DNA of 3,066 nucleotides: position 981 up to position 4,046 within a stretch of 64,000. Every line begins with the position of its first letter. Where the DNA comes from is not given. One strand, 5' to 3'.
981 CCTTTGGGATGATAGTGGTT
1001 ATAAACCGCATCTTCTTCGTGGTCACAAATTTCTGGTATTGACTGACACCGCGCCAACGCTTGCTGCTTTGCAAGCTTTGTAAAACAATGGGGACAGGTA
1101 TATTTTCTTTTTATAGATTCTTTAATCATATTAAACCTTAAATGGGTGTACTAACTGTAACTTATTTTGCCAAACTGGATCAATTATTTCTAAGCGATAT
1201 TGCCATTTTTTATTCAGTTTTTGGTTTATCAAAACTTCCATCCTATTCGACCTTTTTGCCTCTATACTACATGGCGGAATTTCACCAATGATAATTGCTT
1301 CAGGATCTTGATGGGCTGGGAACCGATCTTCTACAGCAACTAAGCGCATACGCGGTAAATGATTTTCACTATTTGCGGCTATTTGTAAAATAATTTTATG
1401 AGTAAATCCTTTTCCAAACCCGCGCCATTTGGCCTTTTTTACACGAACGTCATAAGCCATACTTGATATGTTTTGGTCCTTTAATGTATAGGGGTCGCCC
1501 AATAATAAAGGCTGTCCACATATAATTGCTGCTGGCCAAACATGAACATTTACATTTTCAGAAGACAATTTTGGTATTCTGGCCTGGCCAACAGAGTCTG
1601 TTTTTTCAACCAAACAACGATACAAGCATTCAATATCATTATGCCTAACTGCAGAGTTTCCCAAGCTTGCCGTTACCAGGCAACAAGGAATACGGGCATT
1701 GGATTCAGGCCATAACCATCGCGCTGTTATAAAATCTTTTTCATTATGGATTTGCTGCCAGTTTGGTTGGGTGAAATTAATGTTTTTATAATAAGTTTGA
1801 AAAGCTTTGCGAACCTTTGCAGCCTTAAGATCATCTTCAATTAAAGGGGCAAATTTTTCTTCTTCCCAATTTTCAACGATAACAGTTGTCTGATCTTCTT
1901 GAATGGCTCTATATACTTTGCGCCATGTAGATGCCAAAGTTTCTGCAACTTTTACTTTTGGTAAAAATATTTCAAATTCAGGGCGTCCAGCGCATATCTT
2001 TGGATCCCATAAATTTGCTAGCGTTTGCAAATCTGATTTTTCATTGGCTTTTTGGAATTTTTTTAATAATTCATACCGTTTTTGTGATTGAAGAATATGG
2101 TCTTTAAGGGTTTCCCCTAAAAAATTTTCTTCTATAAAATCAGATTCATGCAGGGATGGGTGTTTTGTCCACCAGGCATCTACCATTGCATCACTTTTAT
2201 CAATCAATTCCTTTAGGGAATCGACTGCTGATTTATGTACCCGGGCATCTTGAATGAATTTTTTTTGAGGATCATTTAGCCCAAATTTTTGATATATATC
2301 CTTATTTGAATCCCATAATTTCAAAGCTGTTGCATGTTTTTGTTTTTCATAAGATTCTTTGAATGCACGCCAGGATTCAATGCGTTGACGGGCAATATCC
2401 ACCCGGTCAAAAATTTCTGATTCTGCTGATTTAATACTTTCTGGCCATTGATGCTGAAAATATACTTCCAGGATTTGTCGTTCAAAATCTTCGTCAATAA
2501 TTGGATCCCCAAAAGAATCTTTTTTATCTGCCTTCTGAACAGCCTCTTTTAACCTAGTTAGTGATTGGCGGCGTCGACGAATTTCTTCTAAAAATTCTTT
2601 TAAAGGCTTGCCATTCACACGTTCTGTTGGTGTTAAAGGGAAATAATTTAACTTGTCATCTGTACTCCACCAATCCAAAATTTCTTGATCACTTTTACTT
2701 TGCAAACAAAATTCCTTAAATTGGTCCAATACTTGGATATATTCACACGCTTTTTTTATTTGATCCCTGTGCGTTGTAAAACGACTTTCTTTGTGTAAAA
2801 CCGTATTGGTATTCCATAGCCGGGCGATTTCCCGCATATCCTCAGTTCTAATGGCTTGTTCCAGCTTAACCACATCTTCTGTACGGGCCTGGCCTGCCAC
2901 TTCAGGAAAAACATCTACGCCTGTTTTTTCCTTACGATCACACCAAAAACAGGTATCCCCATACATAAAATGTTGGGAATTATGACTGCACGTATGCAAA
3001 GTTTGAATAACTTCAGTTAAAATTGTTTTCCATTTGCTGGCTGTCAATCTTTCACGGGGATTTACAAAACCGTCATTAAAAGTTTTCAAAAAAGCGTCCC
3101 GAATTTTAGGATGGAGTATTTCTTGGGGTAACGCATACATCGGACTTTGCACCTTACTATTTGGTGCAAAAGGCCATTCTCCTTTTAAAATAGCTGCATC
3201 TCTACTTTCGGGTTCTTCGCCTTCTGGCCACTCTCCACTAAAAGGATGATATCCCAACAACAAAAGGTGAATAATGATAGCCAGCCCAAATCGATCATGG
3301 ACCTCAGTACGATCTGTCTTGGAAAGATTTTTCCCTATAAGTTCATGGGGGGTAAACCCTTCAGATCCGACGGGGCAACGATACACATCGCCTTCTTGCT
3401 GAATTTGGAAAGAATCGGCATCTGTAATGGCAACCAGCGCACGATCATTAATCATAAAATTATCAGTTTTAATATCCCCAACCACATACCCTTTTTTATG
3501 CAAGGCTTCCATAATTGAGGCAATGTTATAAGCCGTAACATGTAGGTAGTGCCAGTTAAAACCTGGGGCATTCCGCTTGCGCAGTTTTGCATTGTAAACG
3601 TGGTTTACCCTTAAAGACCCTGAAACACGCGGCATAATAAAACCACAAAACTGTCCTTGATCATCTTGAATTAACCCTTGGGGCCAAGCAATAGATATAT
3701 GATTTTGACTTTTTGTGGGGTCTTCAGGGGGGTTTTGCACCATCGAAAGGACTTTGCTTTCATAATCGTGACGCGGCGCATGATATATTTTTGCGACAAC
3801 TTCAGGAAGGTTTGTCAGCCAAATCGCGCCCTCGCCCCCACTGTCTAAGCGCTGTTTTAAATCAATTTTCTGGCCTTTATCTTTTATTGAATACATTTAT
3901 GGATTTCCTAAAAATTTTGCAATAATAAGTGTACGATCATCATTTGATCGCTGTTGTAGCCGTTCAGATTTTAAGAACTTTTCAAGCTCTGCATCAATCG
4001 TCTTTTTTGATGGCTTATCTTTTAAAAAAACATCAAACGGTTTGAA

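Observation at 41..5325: A tightly packed vWA–PP2C–Ser/Thr kinase–zinc-ribbon operon (TerY-P-like phospho-switch) sits divergent to the T6SS cluster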

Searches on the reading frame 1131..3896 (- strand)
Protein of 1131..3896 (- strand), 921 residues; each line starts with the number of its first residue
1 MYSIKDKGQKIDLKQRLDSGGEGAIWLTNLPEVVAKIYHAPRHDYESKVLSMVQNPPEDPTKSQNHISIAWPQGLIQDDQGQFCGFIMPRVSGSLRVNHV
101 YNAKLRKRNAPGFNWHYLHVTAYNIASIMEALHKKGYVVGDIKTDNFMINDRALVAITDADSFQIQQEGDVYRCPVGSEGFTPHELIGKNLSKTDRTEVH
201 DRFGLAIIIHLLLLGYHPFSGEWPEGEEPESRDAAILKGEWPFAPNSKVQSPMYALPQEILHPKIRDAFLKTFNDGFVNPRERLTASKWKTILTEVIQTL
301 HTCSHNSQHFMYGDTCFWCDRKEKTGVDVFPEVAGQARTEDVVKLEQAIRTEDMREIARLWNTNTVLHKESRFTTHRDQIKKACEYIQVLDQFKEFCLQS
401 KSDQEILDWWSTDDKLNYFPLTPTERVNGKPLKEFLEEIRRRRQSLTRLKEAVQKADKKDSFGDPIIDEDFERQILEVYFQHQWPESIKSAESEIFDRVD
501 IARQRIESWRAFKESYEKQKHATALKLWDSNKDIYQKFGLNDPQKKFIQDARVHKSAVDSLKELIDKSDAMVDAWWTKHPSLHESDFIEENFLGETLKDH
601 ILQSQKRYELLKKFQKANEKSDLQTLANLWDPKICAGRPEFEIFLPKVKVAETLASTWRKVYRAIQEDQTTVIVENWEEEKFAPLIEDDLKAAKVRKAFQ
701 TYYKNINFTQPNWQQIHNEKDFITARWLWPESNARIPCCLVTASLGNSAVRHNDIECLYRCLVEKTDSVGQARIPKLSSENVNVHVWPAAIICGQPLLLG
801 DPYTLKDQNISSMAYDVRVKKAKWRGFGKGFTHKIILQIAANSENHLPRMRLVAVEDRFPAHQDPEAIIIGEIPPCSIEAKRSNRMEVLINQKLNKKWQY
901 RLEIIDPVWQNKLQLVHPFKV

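Call 3: search_protein_families(library=pfam, proteins=[window:1131-3896:-], max_evalue=0.1)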
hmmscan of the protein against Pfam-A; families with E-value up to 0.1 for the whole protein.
window:1131-3896:- (921 aa): 4 families
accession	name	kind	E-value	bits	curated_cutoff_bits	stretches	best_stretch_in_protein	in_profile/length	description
PF00069.31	Pkinase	-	7.6e-11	42.3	31.7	1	113-262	95-245/263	Protein kinase domain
PF14531.12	Kinase-like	-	0.0012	18.6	25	1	127-227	156-259/289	Kinase-like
PF07714.23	PK_Tyr_Ser-Thr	-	0.0079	16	23.1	1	110-161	96-147/258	Protein tyrosine and serine/threonine kinase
PF04740.18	LXG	-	0.053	13.8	26.5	0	553-629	58-138/202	LXG domain of WXG superfamily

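Call 4: search_protein_families(library=padloc, proteins=[window:1131-3896:-], max_evalue=0.1)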
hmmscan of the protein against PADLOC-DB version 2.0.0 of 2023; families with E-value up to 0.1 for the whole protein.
window:1131-3896:- (921 aa): 7 families
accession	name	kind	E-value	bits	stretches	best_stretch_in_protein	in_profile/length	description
PDLC04138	mad6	-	3.2e-06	24.3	1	108-262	145-294/659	mads_6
PDLC04047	PD-T4-6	-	1e-05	22.8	1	122-222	117-215/327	-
PDLC04054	PD-T4-6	-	0.00042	17.8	1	123-221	118-215/347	-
PDLC04042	PD-T4-6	-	0.0007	17.3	1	123-222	116-215/292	-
PDLC04053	PD-T4-6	-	0.0013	16.2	1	124-222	118-214/311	-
PDLC04057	PD-T4-6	-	0.017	12.1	1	125-222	117-213/443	-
PDLC04060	PD-T4-6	-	0.019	11.9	1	123-160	115-152/486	-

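Call 5: search_protein_families(library=ncbifam, proteins=[window:1131-3896:-], max_evalue=0.1)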
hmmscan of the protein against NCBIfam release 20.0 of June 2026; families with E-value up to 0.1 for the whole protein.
window:1131-3896:- (921 aa): 4 families
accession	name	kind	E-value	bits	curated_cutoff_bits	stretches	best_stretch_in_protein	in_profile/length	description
NF038150.1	lanthi_synth_IV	equivalog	2e-07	29.8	650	1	107-233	290-410/851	class IV lanthionine synthetase LanL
NF038151.1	lanthi_synth_III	equivalog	6.2e-05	21.6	575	1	123-218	343-428/833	class III lanthionine synthetase LanKC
NF058632.1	SerThrKinPrkT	equivalog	0.0028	16.7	280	1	118-152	119-153/322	serine/threonine protein kinase PrkT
TIGR03724.2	arch_bud32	equivalog_domain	0.087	12.3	125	0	120-157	89-126/193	KEOPS complex kinase/ATPase Bud32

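Call 13: find_homologous_proteins(query=window:1131-3896:-)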
Query window:1131-3896:- (921 aa): 294 proteins with E <= 0.001 among 8000 candidates; the best 120 are listed.
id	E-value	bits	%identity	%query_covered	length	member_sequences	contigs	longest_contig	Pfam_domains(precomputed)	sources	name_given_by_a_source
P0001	0.0e+0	2162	100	100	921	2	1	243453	PF00069.32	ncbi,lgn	-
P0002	0.0e+0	1808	82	100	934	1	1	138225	PF00069.32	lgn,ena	-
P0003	0.0e+0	1752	79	100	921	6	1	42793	PF00069.32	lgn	-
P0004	0.0e+0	1502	77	87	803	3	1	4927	PF00069.32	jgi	jgi:hypothetical protein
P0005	4.1e-234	798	41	98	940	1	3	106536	PF00069.32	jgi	jgi:serine/threonine protein kinase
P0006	4.3e-233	794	41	98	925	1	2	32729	PF00069.32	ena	-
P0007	1.9e-231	789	41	97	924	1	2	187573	PF00069.32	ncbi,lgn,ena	-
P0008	6.6e-231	787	40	98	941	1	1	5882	PF00069.32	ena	-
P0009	4.8e-228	778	40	98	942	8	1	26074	PF00069.32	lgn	-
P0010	9.2e-228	777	40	98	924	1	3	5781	PF00069.32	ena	-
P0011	3.8e-227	775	40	98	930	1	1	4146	PF00069.32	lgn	-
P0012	2.0e-226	772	40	98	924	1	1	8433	PF00069.32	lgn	-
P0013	3.1e-224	765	41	97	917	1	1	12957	PF00069.32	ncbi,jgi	jgi:serine/threonine protein kinase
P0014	5.4e-208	711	38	98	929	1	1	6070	PF00069.32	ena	-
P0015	2.7e-194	666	36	97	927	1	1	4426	PF00069.32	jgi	jgi:serine/threonine protein kinase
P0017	7.3e-187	641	37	99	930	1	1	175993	PF00069.32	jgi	jgi:hypothetical protein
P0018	6.1e-164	565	33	99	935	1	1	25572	PF00069.32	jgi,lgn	jgi:serine/threonine protein kinase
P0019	3.9e-160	553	33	99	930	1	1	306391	PF00069.32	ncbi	-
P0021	4.1e-150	520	32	95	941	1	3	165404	PF00069.32,PF14531.13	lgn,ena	-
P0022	1.4e-149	518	33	97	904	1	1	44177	PF00069.32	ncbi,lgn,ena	ncbi:MAG: hypothetical protein WCG05_04595 [Alphaproteobacteria bacterium]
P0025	1.6e-137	478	31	98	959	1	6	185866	PF00069.32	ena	-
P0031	5.0e-114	400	38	62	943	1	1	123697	PF00069.32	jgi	jgi:hypothetical protein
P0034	2.3e-108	381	37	49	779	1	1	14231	PF00069.32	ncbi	-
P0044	3.2e-102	361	37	58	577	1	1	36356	PF00069.32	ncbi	-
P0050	8.7e-102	360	35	57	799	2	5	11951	PF00069.32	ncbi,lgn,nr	ncbi:MAG: hypothetical protein B7Y25_06425 [Alphaproteobacteria bacterium 16-39-46]|nr:MAG: hypothet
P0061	5.4e-99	350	35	59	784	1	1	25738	PF00069.32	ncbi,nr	ncbi:MAG: hypothetical protein JSS34_03920 [Proteobacteria bacterium]|nr:hypothetical protein [Pseud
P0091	7.7e-96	340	41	44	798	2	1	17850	PF00069.32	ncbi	-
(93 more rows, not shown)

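Call 14: find_encoding_contigs(protein=P0001, flank=10000, max_places=3)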
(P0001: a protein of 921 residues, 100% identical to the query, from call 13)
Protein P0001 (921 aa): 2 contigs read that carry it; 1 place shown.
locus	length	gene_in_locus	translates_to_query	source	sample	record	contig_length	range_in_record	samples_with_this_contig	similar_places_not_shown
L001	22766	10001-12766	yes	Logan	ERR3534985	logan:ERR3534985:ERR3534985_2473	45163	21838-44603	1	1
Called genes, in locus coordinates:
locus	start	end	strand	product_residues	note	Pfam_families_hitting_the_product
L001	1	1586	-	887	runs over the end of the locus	PF02861:Clp_N, PF23569:NBD_SMAX1, PF00004:AAA, PF17871:AAA_lid_9, PF00004:AAA, PF07724:AAA_2, PF07728:AAA_5, PF10431:ClpB_D2-small, +6 more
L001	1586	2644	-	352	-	PF06996:T6SS_TssG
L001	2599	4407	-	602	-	PF05947:T6SS_TssF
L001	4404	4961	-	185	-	PF04965:GPW_gp25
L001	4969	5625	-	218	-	-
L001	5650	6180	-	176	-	PF05638:T6SS_HCP (weak)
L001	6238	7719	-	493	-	PF05943:VipB, PF18945:VipB_2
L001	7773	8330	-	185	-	PF05591:T6SS_VipA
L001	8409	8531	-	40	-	-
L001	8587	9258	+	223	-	PF00092:VWA, PF13519:VWA_2 (weak)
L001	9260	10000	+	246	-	PF13672:PP2C_2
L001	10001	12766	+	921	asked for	PF00069:Pkinase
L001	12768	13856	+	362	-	-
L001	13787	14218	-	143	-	-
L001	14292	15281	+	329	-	PF00849:PseudoU_synth_2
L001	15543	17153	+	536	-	PF05496:RuvB_N (faint), PF13177:DNA_pol3_delta2, PF13401:AAA_22 (weak), PF00004:AAA, PF07728:AAA_5 (weak), PF22608:DNAX_ATPase_lid, PF12169:DNA_pol3_gamma3, PF12362:DUF3646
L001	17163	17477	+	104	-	PF02575:YbaB_DNA_bd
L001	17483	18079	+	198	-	PF21176:RecR_HhH, PF01751:Toprim, PF13662:Toprim_4, PF21175:RecR_C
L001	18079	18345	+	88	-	-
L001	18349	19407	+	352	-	PF00378:ECH_1, PF16113:ECH_2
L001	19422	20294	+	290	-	PF00892:EamA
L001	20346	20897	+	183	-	PF01066:CDP-OH_P_transf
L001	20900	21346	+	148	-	PF00588:SpoU_methylase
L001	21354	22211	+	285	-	PF01218:Coprogen_oxidas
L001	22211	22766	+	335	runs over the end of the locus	PF01075:Glyco_transf_9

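Call 15: find_encoding_contigs(protein=P0002, flank=10000, max_places=3)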
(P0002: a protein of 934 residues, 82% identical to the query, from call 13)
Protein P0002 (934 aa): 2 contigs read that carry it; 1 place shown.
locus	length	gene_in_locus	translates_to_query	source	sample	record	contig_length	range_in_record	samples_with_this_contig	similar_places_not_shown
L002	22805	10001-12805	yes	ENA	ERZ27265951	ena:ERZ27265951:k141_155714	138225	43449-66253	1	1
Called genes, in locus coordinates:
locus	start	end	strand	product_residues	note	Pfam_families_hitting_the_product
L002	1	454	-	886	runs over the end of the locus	PF02861:Clp_N, PF13191:AAA_16 (weak), PF00004:AAA, PF17871:AAA_lid_9, PF07724:AAA_2, PF00004:AAA, PF07728:AAA_5, PF10431:ClpB_D2-small, +7 more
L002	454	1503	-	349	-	PF06996:T6SS_TssG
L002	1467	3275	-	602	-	PF05947:T6SS_TssF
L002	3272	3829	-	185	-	PF04965:GPW_gp25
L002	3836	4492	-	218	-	-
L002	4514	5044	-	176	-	PF05638:T6SS_HCP (weak)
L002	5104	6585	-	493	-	PF05943:VipB, PF18945:VipB_2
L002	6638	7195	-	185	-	PF05591:T6SS_VipA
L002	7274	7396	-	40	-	-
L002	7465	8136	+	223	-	PF00092:VWA, PF13519:VWA_2 (faint)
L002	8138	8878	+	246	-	PF13672:PP2C_2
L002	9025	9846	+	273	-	-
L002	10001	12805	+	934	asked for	PF00069:Pkinase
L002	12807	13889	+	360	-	-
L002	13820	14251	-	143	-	-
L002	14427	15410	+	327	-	PF00849:PseudoU_synth_2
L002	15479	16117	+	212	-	-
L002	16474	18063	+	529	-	PF05496:RuvB_N (faint), PF13177:DNA_pol3_delta2, PF00004:AAA, PF07728:AAA_5 (weak), PF13401:AAA_22 (weak), PF22608:DNAX_ATPase_lid, PF12169:DNA_pol3_gamma3, PF12362:DUF3646, +1 more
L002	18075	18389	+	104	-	PF02575:YbaB_DNA_bd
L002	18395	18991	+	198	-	PF21176:RecR_HhH, PF01751:Toprim, PF13662:Toprim_4, PF21175:RecR_C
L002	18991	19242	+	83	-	-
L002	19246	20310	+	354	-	PF00378:ECH_1, PF16113:ECH_2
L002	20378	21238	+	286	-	PF00892:EamA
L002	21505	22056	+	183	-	PF01066:CDP-OH_P_transf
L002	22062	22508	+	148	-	PF00588:SpoU_methylase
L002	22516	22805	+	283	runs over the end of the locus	PF01218:Coprogen_oxidas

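Call 16: find_encoding_contigs(protein=P0007, flank=10000, max_places=3)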
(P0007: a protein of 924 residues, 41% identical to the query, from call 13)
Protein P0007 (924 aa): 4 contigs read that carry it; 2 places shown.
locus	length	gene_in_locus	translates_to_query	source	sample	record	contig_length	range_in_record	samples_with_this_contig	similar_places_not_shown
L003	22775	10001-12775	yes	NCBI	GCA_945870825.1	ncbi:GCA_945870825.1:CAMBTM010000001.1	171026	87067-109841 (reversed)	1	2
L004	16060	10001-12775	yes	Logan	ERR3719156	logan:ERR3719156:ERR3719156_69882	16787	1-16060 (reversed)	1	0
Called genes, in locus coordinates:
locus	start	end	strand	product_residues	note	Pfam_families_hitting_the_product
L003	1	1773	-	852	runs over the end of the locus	PF02861:Clp_N, PF13191:AAA_16 (weak), PF00004:AAA, PF17871:AAA_lid_9, PF07724:AAA_2, PF00004:AAA, PF07728:AAA_5, PF10431:ClpB_D2-small, +6 more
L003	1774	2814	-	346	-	PF06996:T6SS_TssG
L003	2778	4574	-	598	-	PF05947:T6SS_TssF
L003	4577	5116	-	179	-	PF04965:GPW_gp25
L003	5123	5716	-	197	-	-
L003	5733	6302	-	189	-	-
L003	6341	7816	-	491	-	PF05943:VipB, PF18945:VipB_2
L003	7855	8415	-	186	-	PF05591:T6SS_VipA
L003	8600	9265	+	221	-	PF00092:VWA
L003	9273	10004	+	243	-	PF13672:PP2C_2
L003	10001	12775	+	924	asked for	PF00069:Pkinase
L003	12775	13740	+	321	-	-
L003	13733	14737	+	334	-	PF01479:S4, PF00849:PseudoU_synth_2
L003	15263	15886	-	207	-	PF13505:OMP_b-brl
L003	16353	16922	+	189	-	PF22769:DCD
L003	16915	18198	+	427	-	PF00275:EPSP_synthase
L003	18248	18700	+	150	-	PF11164:DUF2948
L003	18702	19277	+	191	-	-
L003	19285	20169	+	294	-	PF00140:Sigma70_r1_2 (weak), PF04542:Sigma70_r2, PF04545:Sigma70_r4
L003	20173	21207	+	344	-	PF00933:Glyco_hydro_3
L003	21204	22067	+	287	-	-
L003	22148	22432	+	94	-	PF01909:NTP_transf_2, PF18765:Polbeta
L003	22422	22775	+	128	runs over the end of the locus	PF08780:NTase_sub_bind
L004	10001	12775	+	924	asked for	PF00069:Pkinase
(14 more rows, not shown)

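Call 17: find_encoding_contigs(protein=P0019, flank=10000, max_places=2)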
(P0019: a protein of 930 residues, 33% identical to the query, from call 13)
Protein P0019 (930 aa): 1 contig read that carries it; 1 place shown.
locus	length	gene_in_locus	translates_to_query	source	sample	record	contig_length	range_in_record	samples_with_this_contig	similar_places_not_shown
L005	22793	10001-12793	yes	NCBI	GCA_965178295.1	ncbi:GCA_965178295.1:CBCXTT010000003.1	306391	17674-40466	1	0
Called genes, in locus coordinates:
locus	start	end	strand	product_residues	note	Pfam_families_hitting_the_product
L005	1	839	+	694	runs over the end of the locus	PF03030:H_PPase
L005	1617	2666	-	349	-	PF06996:T6SS_TssG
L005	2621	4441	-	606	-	PF05947:T6SS_TssF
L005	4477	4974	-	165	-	PF04965:GPW_gp25 (weak)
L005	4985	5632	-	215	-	-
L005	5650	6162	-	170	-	-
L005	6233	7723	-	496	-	PF05943:VipB, PF18945:VipB_2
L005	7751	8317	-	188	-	PF05591:T6SS_VipA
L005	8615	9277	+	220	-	PF00092:VWA, PF13519:VWA_2 (weak)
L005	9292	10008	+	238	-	PF13672:PP2C_2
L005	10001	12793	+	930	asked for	PF00069:Pkinase (weak)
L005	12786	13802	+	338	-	-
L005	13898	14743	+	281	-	PF02470:MlaD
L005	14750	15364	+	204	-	PF03886:ABC_trans_aux (weak)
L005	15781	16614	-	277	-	PF17773:UPF0176_N, PF00581:Rhodanese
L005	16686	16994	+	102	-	-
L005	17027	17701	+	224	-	-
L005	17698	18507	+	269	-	-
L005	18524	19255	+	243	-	PF00005:ABC_tran, PF12399:BCA_ABC_TP_C (weak)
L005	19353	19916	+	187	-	PF08712:Nfu_N, PF01106:NifU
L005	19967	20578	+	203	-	PF07486:Hydrolase_2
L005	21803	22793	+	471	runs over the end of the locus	PF00939:Na_sulph_symp, PF03600:CitMHS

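Call 18: find_encoding_contigs(protein=P0022, flank=10000, max_places=2)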
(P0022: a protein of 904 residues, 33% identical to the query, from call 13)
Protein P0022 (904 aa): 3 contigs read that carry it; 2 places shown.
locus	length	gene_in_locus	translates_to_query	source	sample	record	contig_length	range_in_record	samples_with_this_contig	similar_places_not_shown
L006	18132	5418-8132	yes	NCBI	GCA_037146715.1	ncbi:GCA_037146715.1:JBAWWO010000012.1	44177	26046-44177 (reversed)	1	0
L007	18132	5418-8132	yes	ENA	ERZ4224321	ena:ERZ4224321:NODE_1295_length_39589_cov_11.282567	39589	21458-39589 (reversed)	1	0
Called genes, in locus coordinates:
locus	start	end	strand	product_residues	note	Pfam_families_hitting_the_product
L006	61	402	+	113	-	-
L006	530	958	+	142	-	PF03946:Ribosomal_L11_N, PF00298:Ribosomal_L11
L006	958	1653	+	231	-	PF00687:Ribosomal_L1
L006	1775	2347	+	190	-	PF03652:RuvX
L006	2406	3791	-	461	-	-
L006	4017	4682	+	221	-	PF00092:VWA, PF13519:VWA_2 (weak)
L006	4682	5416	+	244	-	PF13672:PP2C_2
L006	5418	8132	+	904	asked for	PF00069:Pkinase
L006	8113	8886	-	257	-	-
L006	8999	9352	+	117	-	PF00507:Oxidored_q4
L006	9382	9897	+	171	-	PF01058:Oxidored_q6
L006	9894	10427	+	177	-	PF00329:Complex1_30kDa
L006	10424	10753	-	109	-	-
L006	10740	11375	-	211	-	-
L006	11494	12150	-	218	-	PF00923:TAL_FSA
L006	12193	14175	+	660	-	PF17764:PriA_3primeBD, PF00270:DEAD, PF04851:ResIII, PF18319:Zn_ribbon_PriA, PF00271:Helicase_C (weak), PF18074:PriA_C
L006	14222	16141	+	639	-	PF21591:Hera_DD (faint)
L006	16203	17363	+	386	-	PF01494:FAD_binding_3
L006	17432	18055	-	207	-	PF13505:OMP_b-brl, PF01389:OmpA_membrane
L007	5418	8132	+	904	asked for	PF00069:Pkinase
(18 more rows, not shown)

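Call 19: find_encoding_contigs(protein=P0025, flank=10000, max_places=2)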
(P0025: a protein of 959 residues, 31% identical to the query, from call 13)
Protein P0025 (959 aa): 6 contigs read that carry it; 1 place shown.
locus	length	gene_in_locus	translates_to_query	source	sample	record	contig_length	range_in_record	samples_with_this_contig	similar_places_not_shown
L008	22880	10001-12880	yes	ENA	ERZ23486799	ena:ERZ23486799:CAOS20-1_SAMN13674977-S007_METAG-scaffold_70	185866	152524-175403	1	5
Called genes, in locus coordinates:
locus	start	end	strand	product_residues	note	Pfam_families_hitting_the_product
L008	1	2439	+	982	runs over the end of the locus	PF00561:Abhydrolase_1 (faint), PF12146:Hydrolase_4, PF25019:LRR_R13L1-DRL21 (faint), PF23952:LRR_EndoS (faint), PF12799:LRR_4 (weak)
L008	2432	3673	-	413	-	PF01171:ATP_bind_3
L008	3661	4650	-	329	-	PF16331:TolA_bind_tri (weak), PF14559:TPR_19 (faint), PF13428:TPR_14 (faint), PF07719:TPR_2 (faint), PF13174:TPR_6 (faint), PF13525:YfiO, PF13432:TPR_16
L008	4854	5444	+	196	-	-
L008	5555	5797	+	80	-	-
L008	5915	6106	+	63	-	-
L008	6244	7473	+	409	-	PF07690:MFS_1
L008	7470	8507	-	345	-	PF02016:Peptidase_S66, PF17676:Peptidase_S66C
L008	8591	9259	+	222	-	PF00092:VWA, PF13519:VWA_2 (weak), PF13768:VWA_3 (weak)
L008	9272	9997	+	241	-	PF13672:PP2C_2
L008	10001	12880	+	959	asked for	PF00069:Pkinase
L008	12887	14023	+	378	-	PF19993:DO-GTPase2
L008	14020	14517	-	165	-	PF03544:TonB_C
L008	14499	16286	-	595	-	PF07715:Plug, PF00593:TonB_dep_Rec_b-barrel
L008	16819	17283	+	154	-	PF13827:DUF4189 (weak)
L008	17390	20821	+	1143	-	PF01443:Viral_helicase1 (faint), PF13086:AAA_11 (weak), PF13087:AAA_12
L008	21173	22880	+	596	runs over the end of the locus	PF01336:tRNA_anti-codon, PF00152:tRNA-synt_2, PF02938:GAD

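Call 57: find_encoding_contigs(protein=P0031, flank=10000, max_places=1)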
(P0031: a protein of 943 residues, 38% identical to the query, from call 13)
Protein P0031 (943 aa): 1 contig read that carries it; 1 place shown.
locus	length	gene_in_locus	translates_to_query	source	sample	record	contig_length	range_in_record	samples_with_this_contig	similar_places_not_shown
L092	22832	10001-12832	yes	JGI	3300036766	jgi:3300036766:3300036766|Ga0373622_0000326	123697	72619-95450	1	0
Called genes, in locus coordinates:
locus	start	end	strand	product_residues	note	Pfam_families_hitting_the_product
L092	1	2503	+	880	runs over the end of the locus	PF02861:Clp_N, PF13191:AAA_16 (weak), PF23569:NBD_SMAX1 (weak), PF00004:AAA, PF17871:AAA_lid_9, PF07724:AAA_2, PF07728:AAA_5, PF10431:ClpB_D2-small, +4 more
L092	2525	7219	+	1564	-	-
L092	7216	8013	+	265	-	-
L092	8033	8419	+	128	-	PF14107:DUF4280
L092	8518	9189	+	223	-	PF00092:VWA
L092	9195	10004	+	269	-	PF13672:PP2C_2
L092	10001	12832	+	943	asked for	PF00069:Pkinase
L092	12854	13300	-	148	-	PF13384:HTH_23 (faint)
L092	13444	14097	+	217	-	PF19630:DUF6134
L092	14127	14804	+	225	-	PF00072:Response_reg, PF00486:Trans_reg_C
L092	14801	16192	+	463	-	PF08521:2CSK_N (weak), PF26769:HAMP_PhoQ (weak), PF00512:HisKA, PF02518:HATPase_c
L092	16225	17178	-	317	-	PF03401:TctC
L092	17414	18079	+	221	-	PF06052:3-HAO, PF07883:Cupin_2 (weak)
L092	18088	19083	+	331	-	PF04909:Amidohydro_2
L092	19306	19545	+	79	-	-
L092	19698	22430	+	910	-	PF00690:Cation_ATPase_N, PF00122:E1-E2_ATPase, PF00702:Hydrolase, PF13246:Cation_ATPase, PF08282:Hydrolase_3 (faint), PF00689:Cation_ATPase_C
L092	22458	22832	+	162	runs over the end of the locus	PF02525:Flavodoxin_2, PF03358:FMN_red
